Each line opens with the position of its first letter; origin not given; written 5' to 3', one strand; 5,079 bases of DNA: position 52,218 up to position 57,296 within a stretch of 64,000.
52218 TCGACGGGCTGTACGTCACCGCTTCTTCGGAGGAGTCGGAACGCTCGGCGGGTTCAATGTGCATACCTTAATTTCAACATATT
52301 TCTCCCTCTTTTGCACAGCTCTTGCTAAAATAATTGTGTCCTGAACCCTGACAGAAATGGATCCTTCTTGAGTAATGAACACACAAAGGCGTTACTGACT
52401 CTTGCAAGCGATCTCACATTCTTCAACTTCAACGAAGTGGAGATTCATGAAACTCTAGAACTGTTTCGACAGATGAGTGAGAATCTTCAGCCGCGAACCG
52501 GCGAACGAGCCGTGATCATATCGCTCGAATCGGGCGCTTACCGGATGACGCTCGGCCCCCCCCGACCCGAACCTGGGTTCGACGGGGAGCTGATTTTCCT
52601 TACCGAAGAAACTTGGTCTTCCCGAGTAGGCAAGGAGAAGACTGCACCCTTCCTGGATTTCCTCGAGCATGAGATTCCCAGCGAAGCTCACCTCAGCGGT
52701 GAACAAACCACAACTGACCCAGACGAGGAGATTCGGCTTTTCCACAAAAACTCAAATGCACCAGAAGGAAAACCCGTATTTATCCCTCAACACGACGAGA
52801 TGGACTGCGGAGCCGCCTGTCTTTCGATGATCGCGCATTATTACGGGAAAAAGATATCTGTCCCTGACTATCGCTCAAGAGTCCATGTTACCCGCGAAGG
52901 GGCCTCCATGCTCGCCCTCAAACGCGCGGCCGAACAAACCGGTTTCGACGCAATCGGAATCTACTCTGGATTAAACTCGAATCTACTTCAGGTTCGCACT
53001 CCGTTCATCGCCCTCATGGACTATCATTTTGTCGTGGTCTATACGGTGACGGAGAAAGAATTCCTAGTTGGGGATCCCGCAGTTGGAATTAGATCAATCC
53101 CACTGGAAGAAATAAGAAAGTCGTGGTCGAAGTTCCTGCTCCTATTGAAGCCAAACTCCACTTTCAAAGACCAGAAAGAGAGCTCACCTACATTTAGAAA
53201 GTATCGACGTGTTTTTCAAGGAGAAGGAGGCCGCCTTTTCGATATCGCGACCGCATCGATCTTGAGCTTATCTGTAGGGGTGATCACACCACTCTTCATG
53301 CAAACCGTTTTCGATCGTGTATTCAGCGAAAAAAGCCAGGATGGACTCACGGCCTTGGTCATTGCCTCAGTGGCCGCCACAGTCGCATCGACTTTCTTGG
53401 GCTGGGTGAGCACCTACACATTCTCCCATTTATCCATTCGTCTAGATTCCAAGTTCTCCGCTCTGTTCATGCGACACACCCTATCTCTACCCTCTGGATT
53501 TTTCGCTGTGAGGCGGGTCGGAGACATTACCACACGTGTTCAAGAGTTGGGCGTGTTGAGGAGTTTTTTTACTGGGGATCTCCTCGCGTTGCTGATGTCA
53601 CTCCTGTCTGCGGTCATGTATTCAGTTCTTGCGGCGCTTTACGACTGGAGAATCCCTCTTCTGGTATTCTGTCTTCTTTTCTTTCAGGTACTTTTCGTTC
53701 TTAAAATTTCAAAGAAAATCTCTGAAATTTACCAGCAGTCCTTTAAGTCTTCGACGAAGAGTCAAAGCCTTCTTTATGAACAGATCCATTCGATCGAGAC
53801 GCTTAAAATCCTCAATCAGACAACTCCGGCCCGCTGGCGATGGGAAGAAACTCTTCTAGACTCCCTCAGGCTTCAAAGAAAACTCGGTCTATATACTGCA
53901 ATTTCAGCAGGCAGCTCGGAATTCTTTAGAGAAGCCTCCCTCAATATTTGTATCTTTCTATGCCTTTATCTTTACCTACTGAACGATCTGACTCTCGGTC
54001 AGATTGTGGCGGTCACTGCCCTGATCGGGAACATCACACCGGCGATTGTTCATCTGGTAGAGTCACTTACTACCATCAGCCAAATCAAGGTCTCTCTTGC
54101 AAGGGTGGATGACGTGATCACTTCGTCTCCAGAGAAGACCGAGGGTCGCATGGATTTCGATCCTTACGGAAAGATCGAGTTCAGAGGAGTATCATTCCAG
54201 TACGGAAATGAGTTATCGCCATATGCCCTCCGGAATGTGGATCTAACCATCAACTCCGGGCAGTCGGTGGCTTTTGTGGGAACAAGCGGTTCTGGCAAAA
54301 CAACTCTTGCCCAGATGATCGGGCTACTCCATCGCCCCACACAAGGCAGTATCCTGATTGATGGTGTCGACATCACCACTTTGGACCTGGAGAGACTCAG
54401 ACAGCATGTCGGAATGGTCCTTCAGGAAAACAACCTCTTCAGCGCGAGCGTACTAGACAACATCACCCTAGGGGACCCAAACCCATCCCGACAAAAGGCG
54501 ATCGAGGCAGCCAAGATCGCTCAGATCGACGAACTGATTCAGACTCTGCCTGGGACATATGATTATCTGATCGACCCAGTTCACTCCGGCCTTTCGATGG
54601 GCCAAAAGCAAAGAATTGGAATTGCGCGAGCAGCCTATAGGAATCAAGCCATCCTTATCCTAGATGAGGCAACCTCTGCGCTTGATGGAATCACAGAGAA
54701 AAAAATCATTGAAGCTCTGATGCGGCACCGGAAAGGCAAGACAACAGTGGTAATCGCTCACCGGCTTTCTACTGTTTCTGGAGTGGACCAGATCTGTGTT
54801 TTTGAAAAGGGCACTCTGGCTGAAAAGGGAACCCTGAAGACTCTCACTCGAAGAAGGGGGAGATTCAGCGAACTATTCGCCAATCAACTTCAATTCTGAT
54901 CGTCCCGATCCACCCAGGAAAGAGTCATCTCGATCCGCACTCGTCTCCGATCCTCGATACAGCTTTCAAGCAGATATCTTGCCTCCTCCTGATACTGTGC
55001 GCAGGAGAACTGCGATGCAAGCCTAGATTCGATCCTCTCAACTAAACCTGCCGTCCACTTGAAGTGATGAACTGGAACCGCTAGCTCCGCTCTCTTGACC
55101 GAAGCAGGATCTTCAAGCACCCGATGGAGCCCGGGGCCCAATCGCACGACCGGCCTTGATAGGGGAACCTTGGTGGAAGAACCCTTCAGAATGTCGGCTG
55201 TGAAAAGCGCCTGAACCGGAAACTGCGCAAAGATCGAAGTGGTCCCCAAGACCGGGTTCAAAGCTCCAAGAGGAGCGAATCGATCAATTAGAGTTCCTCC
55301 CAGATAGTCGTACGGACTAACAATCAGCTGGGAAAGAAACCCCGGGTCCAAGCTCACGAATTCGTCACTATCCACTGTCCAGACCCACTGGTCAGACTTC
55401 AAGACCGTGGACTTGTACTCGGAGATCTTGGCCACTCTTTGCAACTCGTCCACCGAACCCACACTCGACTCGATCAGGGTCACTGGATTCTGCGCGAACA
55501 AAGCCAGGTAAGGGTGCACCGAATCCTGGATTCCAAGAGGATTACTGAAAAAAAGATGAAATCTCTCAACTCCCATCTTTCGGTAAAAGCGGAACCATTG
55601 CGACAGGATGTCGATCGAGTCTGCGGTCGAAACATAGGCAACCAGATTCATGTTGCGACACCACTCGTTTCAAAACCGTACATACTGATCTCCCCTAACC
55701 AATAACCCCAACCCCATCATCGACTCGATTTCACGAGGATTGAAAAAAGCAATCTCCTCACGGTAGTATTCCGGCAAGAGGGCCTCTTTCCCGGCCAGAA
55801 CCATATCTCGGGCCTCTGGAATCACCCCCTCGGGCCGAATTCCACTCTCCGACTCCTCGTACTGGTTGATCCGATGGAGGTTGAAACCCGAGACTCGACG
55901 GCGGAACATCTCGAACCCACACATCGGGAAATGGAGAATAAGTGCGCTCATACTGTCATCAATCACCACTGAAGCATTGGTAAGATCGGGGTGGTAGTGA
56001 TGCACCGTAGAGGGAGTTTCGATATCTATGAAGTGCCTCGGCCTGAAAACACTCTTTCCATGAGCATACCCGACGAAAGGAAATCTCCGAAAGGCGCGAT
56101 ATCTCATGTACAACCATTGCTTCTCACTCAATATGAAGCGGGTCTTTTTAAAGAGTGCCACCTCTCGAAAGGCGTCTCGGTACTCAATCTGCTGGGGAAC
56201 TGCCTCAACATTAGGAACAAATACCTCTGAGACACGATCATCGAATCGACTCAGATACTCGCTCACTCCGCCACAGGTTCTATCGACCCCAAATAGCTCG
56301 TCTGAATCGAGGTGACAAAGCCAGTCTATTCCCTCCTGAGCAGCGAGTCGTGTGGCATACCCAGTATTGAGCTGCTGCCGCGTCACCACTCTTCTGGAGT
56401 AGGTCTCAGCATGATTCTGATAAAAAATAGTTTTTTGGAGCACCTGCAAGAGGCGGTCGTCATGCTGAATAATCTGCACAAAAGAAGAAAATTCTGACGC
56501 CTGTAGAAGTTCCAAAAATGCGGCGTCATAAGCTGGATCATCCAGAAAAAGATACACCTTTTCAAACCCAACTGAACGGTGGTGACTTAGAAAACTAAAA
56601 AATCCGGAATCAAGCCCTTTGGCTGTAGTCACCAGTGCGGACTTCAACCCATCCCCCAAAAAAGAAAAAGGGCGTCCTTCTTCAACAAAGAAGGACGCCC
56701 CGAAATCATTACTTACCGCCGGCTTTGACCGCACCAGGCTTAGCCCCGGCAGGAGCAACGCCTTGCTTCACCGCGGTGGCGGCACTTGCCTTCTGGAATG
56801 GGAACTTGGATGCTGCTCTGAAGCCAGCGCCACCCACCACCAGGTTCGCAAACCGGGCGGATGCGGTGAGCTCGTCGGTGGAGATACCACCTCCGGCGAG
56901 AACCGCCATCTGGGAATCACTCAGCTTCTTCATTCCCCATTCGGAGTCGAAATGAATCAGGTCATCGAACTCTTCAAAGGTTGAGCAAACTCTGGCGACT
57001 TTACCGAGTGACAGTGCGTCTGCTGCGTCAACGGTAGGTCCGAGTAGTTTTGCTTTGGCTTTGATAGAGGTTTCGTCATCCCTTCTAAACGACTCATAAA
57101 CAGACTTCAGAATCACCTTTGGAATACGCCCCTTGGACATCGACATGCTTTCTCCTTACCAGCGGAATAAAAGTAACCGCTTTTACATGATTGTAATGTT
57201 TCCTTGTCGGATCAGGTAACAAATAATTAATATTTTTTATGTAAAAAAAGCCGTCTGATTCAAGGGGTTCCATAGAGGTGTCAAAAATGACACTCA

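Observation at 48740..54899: Complete NHLM-type tripartite export cassette (cNMP-ABC, short HlyD, C39-ABC)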

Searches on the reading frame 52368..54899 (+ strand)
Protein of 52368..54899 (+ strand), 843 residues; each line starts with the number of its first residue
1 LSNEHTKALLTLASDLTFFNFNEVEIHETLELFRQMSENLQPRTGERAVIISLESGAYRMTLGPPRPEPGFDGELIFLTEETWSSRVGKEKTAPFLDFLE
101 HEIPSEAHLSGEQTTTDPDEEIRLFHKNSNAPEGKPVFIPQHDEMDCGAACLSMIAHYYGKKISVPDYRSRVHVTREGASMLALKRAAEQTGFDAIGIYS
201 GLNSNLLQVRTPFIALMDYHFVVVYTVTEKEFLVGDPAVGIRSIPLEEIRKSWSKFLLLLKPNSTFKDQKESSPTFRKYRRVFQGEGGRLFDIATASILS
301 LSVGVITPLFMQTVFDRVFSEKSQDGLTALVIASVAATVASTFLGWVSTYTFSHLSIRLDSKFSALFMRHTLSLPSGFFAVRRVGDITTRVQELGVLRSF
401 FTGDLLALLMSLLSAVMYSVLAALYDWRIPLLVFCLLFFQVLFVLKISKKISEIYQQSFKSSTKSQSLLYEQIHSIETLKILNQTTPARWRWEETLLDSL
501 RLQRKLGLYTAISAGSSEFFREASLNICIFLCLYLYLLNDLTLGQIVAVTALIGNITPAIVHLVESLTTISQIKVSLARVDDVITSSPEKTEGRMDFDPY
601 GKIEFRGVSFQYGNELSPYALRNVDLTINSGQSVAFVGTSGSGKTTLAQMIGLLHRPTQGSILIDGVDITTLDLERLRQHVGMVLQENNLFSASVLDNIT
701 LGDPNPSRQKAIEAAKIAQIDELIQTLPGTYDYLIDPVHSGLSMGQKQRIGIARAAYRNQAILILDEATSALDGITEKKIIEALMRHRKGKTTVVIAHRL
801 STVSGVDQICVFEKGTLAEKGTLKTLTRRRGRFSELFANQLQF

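Call 3: search_protein_families(library=ncbifam, proteins=[window:52368-54899:+])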
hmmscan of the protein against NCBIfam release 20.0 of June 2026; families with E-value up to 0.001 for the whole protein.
window:52368-54899:+ (843 aa): 188 families (the best 25 are shown)
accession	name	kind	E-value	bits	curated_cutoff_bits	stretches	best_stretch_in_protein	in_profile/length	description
TIGR03796.1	NHLM_micro_ABC1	equivalog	7.4e-141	470.7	853.3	1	141-837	7-709/710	NHLP family bacteriocin export ABC transporter peptidase/permease/ATPase subunit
TIGR01846.1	type_I_sec_HlyB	subfamily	2.7e-127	425.9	725.55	1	150-840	3-692/694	type I secretion system permease/ATPase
TIGR03375.1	type_I_sec_LssB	subfamily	7.6e-111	371.5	693.1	1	150-825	5-687/696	type I secretion system permease/ATPase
TIGR01193.1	bacteriocin_ABC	subfamily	2.5e-109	366.8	523.85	1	141-838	1-707/708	peptide cleavage/export ABC transporter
TIGR03797.1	NHLM_micro_ABC2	equivalog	7.3e-99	332.1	709.4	1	279-841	127-686/686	NHLP bacteriocin export ABC transporter permease/ATPase subunit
TIGR02203.1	MsbA_lipidA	equivalog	5e-91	305.9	602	1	303-840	29-569/572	lipid A export permease/ATP-binding protein MsbA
TIGR00958.1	3a01208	subfamily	4.5e-82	276.4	874.6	1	267-836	140-710/711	antigen peptide transporter 2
NF045513.1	HepA_fam_ABC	equivalog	7.3e-82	275.7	725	1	328-838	98-607/610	heterocyst formation ABC transporter subunit HepA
NF052233.1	CphA_assoc_ABC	equivalog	1.2e-81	275.2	880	1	326-841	227-744/766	cyanophycin metabolism-associated ABC transporter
TIGR02204.1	MsbA_rel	hypoth_equivalog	2e-81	274.4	780.4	1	294-840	28-575/576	ABC transporter, permease/ATP-binding protein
TIGR01842.1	type_I_sec_PrtD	subfamily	2.1e-76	257.6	510.15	1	304-825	22-539/544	type I secretion system permease/ATPase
NF010178.0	PRK13657.1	equivalog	3e-76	257.1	733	1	288-840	19-570/588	glucan ABC transporter ATP-binding protein/ permease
NF008381.0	PRK11176.1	equivalog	1.7e-70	238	867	1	305-841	42-580/582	lipid A ABC transporter ATP-binding protein/permease MsbA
NF045998.1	cleave_ABC_plasm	equivalog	4.8e-67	226.7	500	1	141-799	2-660/673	Mbov_0121 family peptidase domain-containing ABC transporter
TIGR02857.1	CydD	equivalog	3.4e-60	204.5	435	2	585-810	302-527/529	thiol reductant ABC exporter subunit CydD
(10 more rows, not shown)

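Call 4: search_protein_families(library=pfam, proteins=[window:52368-54899:+])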
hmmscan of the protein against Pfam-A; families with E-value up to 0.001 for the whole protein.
window:52368-54899:+ (843 aa): 4 families
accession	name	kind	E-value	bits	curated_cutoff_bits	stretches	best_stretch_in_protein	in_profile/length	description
PF00664.28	ABC_membrane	-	1.3e-33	117.3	28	1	295-554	6-268/274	ABC transporter transmembrane region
PF03412.21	Peptidase_C39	-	6.6e-32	110.6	22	1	138-264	4-132/133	Peptidase C39 family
PF00005.33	ABC_tran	-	1.7e-31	110.1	25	1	621-770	1-137/137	ABC transporter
PF02463.25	SMC_N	-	1.6e-05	24.9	40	1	664-810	113-209/220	RecF/RecN/SMC N terminal domain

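Call 18: search_solved_structures(query=window:52368-54899:+, max_evalue=0.001)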
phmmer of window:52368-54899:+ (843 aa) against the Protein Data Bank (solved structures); distinct sequences matched with E-value up to 0.001: 560 (the best 60 are shown).
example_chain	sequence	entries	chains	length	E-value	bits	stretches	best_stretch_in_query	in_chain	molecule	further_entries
8gmg_A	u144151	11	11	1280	8.6e-115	387.8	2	367-838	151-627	ATP-dependent translocase ABCB1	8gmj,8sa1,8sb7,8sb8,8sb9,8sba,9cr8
8sa0_A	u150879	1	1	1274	1e-114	387.5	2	367-838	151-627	ATP-dependent translocase ABCB1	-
6qex_A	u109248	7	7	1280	1.6e-114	386.9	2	367-838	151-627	Multidrug resistance protein 1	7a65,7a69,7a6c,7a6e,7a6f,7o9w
8y6h_A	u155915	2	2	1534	1.8e-114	386.7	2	367-838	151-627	ATP-dependent translocase ABCB1,mNeonGreen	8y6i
6c0v_A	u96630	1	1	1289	6.4e-114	384.9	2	367-838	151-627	Multidrug resistance protein 1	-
6q81_A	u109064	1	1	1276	2.8e-111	376.2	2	362-840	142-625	P-glycoprotein (ABCB1)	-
5kpi_A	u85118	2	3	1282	2.8e-111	376.2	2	362-840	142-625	Multidrug resistance protein 1A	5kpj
4ksb_A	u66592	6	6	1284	2.8e-111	376.2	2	362-840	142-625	Multidrug resistance protein 1A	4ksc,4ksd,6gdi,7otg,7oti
3g60_A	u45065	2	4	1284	2.8e-111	376.2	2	362-840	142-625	Multidrug resistance protein 1a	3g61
4m2s_A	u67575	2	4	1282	3e-111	376.1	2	362-840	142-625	Multidrug resistance protein 1A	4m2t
4q9h_A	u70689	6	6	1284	3e-111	376.1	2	362-840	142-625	Multidrug resistance protein 1A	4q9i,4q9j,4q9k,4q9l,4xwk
7niu_A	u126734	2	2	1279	3e-111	376.1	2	362-837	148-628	Isoform 2 of Phosphatidylcholine translocator ABCB4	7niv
36cg_U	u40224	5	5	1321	7.8e-111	374.7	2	303-837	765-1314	Bile salt export pump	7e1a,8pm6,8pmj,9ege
7dv5_U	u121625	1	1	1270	8.4e-111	374.6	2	303-836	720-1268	Bile salt export pump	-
9n1y_A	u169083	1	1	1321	1.1e-110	374.2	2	303-837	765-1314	Bile salt export pump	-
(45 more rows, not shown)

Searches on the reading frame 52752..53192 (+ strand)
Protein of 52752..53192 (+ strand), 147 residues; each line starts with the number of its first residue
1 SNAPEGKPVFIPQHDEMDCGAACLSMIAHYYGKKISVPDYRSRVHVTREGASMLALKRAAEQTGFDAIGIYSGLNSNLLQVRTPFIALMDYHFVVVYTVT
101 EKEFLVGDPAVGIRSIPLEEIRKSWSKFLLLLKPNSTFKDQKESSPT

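Call 76: search_solved_structures(query=window:52752-53192:+, max_evalue=0.00001, show_alignments=2)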
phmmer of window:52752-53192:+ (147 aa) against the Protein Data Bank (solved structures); distinct sequences matched with E-value up to 0.00001: 12.
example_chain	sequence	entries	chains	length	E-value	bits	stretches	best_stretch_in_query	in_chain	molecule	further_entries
4s0f_A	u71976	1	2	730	1.3e-19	73.9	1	7-139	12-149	ABC-type bacteriocin transporter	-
4ry2_A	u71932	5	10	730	1.4e-19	73.8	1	7-139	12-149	ABC-type bacteriocin transporter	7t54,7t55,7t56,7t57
8vp3_A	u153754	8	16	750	1.4e-19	73.8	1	7-139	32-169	ABC-type bacteriocin transporter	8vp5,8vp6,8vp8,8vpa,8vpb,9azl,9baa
7n87_A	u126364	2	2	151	1.5e-19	73.7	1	7-139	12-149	ABC-type bacteriocin transporter | Peptidase C39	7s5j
6v9z_A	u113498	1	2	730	2.5e-18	69.7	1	7-139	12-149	ABC-type bacteriocin transporter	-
8vp9_A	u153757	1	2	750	9.4e-17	64.6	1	7-139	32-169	ABC-type bacteriocin transporter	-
8hf6_A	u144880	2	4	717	4.7e-14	55.9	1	6-144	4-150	Competence factor transporting ATP-binding protein/permease ComA | Transport/processing ATP-binding protein ComA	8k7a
8hf4_A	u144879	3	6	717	4.7e-14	55.9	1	6-144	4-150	Transport/processing ATP-binding protein ComA | Competence factor transporting ATP-binding protein/permease ComA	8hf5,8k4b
8hf7_A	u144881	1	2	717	4.7e-14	55.9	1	6-144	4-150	Competence factor transporting ATP-binding protein/permease ComA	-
6mpz_A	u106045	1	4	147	2.3e-13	53.7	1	9-138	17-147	Double Glycine Motif Protease domain from AMS/PCAT Transporter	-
5xe8_A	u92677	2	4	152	1.8e-12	50.8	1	10-142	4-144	Putative ABC transporter, ATP-binding protein ComA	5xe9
3k8u_A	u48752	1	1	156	1.8e-12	50.8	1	10-142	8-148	Putative ABC transporter, ATP-binding protein ComA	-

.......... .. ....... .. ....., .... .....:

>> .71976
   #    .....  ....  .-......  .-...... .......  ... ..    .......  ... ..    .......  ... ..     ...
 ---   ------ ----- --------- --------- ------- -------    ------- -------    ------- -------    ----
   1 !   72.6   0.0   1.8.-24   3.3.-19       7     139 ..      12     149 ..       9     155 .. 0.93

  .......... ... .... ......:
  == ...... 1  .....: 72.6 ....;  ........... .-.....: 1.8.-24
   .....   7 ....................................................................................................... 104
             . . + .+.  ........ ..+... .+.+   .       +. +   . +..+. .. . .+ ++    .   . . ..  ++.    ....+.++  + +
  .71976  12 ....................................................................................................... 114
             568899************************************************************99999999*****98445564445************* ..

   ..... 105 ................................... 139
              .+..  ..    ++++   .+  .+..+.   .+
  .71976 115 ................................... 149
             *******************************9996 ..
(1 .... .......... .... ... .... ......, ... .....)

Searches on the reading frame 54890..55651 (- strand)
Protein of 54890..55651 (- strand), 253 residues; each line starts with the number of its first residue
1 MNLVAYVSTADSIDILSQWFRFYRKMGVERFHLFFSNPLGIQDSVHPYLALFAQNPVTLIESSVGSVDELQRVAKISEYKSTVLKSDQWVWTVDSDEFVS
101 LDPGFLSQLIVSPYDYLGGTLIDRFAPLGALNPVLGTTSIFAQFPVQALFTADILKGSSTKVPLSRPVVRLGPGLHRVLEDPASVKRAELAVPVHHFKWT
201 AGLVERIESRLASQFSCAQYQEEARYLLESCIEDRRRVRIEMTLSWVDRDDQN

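Call 3: search_protein_families(library=ncbifam, proteins=[window:54890-55651:-])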
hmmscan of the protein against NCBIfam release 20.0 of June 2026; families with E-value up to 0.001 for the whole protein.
window:54890-55651:- (253 aa): 0 families

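Call 4: search_protein_families(library=pfam, proteins=[window:54890-55651:-])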
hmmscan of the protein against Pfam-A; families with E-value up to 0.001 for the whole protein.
window:54890-55651:- (253 aa): 1 family
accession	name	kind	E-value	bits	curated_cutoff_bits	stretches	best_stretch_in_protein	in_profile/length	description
PF13704.12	Glyco_tranf_2_4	-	9.3e-06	26.5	27.5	1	14-104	5-89/98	Glycosyl transferase family 2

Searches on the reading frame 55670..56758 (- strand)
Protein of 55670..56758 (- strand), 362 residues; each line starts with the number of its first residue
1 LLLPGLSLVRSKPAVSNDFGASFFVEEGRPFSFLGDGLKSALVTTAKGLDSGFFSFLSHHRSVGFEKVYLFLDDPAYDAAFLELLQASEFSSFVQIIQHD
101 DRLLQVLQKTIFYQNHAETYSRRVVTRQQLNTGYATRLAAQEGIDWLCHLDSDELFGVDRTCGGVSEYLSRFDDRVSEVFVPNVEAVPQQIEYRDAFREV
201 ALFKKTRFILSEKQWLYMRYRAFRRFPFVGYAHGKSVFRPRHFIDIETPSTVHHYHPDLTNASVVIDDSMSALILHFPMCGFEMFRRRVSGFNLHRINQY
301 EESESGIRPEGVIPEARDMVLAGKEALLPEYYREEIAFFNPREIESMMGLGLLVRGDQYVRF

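Call 3: search_protein_families(library=ncbifam, proteins=[window:55670-56758:-])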
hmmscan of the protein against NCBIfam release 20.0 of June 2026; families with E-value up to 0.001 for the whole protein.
window:55670-56758:- (362 aa): 0 families

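Call 4: search_protein_families(library=pfam, proteins=[window:55670-56758:-])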
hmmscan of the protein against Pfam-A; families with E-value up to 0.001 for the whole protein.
window:55670-56758:- (362 aa): 1 family
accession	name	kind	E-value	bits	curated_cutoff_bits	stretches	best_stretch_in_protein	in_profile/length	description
PF13704.12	Glyco_tranf_2_4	-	8.1e-07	29.9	27.5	1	55-160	9-88/98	Glycosyl transferase family 2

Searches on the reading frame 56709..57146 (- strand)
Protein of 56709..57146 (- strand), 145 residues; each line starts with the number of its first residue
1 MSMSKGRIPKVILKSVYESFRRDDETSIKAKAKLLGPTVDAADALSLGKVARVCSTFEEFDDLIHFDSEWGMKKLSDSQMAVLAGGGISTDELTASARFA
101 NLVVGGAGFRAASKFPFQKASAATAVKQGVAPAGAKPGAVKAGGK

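Call 3: search_protein_families(library=ncbifam, proteins=[window:56709-57146:-])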
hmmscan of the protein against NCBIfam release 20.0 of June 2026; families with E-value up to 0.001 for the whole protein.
window:56709-57146:- (145 aa): 0 families

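Call 4: search_protein_families(library=pfam, proteins=[window:56709-57146:-])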
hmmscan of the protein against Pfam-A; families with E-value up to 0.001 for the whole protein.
window:56709-57146:- (145 aa): 0 families

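Call 6: search_protein_families(library=pfam, proteins=[window:56709-57146:-], max_evalue=10)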
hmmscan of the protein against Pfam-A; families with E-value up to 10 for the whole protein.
window:56709-57146:- (145 aa): 0 families

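Call 7: search_protein_families(library=ncbifam, proteins=[window:56709-57146:-], max_evalue=10)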
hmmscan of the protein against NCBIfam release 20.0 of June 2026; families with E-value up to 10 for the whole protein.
window:56709-57146:- (145 aa): 1 family
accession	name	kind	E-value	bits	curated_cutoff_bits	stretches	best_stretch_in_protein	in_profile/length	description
NF038167.1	cyan_ocin_like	subfamily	0.45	10.7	32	0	75-101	11-34/72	CTB family bacteriocin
